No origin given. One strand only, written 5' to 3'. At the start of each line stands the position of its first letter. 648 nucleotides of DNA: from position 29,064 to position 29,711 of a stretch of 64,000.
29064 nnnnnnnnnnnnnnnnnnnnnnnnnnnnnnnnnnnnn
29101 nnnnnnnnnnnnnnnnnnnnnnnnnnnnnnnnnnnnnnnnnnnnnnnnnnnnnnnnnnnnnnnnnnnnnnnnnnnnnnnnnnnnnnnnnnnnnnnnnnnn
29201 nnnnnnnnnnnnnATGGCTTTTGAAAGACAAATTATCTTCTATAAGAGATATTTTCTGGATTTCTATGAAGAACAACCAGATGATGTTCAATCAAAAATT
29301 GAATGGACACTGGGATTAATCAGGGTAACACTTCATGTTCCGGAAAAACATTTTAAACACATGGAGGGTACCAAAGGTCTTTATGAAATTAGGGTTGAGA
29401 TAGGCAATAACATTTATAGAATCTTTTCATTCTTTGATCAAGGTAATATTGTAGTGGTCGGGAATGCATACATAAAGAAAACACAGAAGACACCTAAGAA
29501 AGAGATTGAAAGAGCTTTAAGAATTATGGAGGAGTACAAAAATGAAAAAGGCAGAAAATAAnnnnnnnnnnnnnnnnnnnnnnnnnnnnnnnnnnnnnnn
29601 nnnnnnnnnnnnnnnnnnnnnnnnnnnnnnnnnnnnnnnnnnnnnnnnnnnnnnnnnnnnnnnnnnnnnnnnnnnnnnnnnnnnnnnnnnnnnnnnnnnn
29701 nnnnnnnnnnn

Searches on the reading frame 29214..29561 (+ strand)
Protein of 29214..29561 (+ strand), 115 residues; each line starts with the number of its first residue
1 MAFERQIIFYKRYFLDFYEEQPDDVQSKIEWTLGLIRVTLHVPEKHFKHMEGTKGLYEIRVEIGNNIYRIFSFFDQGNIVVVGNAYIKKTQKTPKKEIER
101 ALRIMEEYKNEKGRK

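Call 62: search_protein_families(library=pfam, proteins=[window:29214-29561:+], max_evalue=0.001)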
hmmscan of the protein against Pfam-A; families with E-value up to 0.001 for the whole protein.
window:29214-29561:+ (115 aa): 1 family
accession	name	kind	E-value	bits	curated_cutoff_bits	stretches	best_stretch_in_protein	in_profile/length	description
PF05973.20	Gp49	-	1.5e-19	70.3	23.9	1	19-105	4-89/90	Phage derived protein Gp49-like (DUF891)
